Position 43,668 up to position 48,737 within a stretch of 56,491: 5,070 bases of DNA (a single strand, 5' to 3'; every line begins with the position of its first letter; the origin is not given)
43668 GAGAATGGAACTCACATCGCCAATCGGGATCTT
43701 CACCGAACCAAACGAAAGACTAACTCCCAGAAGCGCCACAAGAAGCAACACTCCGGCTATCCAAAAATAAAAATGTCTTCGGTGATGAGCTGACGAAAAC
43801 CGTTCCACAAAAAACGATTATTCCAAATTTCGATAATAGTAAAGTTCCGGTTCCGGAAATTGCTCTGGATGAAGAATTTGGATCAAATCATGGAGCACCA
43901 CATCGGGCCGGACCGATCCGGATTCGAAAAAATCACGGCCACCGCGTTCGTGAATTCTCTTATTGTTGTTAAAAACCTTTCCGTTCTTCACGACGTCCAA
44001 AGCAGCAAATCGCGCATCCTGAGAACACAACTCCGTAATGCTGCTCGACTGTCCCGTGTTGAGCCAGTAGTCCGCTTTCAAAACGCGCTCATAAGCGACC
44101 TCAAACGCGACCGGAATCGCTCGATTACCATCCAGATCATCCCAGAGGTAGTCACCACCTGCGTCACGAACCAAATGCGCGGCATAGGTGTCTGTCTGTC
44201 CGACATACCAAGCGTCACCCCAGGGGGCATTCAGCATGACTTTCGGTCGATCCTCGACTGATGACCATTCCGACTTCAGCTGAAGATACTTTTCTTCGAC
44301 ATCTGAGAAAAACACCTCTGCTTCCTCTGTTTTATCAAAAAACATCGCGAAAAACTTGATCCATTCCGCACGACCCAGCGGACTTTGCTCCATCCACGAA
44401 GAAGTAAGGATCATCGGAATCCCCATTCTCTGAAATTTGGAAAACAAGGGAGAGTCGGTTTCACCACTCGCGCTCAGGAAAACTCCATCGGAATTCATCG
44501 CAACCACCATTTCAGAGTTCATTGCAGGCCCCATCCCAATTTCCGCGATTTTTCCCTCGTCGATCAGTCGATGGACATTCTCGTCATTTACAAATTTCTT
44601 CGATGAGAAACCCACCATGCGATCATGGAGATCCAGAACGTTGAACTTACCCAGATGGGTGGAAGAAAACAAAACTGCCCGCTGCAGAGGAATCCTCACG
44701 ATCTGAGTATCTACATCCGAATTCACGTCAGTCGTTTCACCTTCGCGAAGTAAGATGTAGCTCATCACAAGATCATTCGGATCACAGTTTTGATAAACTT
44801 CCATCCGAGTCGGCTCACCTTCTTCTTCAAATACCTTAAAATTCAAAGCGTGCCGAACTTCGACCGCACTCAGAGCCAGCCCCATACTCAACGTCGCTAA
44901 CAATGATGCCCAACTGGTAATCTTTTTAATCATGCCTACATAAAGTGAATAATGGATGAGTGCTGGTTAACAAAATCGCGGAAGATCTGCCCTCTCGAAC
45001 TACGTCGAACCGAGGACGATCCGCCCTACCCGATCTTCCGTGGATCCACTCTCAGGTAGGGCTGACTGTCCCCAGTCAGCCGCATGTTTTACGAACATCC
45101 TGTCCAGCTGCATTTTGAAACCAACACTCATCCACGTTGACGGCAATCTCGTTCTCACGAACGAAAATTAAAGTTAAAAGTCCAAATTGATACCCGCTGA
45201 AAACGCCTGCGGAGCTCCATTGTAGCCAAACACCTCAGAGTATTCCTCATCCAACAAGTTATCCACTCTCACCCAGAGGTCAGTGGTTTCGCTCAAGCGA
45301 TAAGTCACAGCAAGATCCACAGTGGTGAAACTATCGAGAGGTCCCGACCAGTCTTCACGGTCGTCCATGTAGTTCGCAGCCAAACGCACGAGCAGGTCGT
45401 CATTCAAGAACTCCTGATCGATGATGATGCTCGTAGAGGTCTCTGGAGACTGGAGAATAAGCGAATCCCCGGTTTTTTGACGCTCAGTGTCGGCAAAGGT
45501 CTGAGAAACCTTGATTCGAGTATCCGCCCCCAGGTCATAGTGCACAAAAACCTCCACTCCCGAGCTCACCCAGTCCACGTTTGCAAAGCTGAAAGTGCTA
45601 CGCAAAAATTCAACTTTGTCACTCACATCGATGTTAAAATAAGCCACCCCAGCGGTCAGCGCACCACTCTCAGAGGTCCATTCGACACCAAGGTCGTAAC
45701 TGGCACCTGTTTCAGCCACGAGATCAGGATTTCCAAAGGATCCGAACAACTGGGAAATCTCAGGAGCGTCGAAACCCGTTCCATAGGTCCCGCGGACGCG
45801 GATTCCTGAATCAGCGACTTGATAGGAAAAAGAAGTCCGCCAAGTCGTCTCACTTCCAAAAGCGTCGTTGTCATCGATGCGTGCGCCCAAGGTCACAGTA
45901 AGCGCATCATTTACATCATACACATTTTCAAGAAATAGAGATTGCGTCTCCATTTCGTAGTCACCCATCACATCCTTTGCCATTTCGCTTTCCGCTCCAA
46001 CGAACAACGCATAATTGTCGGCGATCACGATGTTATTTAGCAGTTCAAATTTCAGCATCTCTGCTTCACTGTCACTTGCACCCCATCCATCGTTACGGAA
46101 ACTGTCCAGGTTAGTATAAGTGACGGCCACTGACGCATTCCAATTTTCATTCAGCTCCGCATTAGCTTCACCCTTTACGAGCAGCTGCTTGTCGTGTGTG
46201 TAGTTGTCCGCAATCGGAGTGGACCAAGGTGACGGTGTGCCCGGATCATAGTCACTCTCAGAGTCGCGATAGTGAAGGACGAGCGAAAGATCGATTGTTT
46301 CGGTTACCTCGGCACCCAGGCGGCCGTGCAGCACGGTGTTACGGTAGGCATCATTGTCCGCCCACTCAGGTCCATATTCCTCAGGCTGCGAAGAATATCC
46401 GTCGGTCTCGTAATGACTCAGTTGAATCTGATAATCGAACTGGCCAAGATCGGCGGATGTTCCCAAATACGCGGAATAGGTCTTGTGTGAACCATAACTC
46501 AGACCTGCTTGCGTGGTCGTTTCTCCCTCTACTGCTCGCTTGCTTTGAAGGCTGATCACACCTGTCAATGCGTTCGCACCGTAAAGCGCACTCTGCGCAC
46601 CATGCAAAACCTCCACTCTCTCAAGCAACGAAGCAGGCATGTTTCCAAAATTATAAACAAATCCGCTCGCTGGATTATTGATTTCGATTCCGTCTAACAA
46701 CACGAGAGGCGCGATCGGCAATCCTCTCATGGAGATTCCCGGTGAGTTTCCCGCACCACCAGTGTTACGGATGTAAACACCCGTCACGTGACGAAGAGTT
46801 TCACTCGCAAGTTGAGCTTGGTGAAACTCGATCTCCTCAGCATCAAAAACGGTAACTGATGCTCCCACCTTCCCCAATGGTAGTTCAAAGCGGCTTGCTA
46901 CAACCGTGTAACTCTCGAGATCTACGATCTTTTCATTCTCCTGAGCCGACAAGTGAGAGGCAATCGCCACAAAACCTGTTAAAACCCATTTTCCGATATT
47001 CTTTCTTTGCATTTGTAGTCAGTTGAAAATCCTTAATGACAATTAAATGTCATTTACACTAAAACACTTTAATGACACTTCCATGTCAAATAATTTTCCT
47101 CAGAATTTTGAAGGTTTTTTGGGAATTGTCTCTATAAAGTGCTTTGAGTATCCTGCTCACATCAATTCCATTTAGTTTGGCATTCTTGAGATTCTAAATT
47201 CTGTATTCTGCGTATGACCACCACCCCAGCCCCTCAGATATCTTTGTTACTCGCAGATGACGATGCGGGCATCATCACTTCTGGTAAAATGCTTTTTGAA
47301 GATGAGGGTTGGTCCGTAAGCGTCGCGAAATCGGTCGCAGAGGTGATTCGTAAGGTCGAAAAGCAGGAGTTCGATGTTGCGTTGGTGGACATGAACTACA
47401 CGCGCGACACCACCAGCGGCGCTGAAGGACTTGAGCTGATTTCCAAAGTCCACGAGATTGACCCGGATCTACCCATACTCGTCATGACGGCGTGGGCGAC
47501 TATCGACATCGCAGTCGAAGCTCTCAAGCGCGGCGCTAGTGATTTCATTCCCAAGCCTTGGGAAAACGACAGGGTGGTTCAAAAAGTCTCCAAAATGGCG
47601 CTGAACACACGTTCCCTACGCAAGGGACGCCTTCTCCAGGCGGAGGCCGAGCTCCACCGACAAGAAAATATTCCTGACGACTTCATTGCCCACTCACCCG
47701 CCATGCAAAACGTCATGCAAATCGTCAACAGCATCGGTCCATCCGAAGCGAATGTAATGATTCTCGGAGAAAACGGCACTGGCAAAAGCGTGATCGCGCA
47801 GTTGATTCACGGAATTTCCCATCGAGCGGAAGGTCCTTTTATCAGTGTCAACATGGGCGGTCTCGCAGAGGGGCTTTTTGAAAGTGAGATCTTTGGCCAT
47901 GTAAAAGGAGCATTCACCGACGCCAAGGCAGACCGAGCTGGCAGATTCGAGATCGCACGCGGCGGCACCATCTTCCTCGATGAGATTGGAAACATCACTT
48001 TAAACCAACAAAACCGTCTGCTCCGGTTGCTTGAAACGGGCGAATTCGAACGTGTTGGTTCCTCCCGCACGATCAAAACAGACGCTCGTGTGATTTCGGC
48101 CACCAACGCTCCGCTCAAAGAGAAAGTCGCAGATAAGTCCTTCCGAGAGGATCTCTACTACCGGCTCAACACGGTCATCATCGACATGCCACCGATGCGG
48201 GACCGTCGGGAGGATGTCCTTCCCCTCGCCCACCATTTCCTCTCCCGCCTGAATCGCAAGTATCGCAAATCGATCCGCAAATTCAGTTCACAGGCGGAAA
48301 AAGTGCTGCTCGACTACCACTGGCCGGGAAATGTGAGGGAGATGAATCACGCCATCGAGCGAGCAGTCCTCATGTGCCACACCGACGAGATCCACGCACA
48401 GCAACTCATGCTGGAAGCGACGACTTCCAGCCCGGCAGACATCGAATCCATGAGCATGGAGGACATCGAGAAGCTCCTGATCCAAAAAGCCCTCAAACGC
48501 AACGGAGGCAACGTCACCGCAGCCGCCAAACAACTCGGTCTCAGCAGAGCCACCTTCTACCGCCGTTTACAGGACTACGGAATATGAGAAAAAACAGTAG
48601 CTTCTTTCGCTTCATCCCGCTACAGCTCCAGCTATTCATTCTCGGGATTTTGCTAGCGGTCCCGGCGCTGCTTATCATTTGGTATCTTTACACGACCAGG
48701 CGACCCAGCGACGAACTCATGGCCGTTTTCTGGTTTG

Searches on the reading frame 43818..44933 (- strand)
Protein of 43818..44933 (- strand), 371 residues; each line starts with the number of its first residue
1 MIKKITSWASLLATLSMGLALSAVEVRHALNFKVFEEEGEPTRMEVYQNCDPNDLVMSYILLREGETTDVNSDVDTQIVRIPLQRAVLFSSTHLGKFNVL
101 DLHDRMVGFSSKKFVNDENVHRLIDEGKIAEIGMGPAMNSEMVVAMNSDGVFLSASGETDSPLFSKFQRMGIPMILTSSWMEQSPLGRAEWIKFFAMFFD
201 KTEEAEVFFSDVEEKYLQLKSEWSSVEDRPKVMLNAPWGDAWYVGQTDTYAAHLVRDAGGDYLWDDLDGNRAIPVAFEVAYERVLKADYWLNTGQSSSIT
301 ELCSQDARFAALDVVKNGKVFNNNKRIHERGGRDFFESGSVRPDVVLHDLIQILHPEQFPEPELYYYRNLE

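Call 21: search_protein_families(library=pfam, proteins=[window:43818-44933:-], max_evalue=0.00001)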
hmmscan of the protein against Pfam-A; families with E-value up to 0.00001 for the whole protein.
window:43818-44933:- (371 aa): 1 family
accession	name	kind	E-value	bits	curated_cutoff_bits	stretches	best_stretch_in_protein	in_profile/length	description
PF01497.23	Peripla_BP_2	-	1.4e-18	67.6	27.5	1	90-321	5-229/235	Periplasmic binding protein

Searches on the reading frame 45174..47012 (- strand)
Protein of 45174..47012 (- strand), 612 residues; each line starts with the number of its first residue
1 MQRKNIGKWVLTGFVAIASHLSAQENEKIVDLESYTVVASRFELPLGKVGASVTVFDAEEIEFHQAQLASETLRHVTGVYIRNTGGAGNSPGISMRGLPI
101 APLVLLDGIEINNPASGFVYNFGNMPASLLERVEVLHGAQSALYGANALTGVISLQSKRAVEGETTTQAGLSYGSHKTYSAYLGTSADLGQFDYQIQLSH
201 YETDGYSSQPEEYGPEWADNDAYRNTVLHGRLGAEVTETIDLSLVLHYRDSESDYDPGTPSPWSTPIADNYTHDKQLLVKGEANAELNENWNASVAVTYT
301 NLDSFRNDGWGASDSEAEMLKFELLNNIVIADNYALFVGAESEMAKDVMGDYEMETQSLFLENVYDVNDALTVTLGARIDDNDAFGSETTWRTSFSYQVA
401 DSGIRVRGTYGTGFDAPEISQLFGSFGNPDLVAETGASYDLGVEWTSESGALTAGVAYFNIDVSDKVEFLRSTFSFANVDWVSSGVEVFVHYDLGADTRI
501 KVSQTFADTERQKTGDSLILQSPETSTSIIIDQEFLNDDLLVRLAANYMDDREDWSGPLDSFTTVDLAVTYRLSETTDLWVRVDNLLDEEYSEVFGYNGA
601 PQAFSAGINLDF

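Call 21: search_protein_families(library=pfam, proteins=[window:45174-47012:-], max_evalue=0.00001)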
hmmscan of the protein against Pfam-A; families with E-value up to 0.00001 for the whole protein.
window:45174-47012:- (612 aa): 2 families
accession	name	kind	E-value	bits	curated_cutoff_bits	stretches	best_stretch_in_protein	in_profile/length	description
PF00593.30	TonB_dep_Rec_b-barrel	-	1.6e-34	121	27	1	347-586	161-436/436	TonB dependent receptor-like, beta-barrel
PF07715.20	Plug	-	1.2e-22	80.9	23.9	1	48-152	4-107/107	TonB-dependent Receptor Plug Domain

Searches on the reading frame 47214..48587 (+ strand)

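Call 21: search_protein_families(library=pfam, proteins=[window:47214-48587:+], max_evalue=0.00001)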
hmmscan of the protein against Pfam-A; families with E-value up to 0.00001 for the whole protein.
window:47214-48587:+ (457 aa): 8 families
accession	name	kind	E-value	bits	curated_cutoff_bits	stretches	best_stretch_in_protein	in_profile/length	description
PF00158.32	Sigma54_activat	-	2.6e-63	213.1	20.2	1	158-323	2-167/168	Sigma-54 interaction domain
PF25601.1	AAA_lid_14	-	4.1e-25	87.8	27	1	329-408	1-80/87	AAA+ ATPase lid domain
PF00072.30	Response_reg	-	1.1e-20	74.3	30.2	1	12-125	2-110/111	Response regulator receiver domain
PF14532.12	Sigma54_activ_2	-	2.6e-17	63.8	25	1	158-327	1-137/138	Sigma-54 interaction domain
PF02954.25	HTH_8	-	1.3e-15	57.2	22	1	415-455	2-42/42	Bacterial regulatory protein, Fis family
PF07728.20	AAA_5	-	4.1e-09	37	22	1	180-310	1-135/139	AAA domain (dynein-related subfamily)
PF07724.20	AAA_2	-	2.3e-07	31.4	27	1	178-310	3-135/166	AAA domain (Cdc48 subfamily)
PF00004.35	AAA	-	4.7e-07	30.8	21.2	1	181-300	1-111/131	ATPase family associated with various cellular activities (AAA)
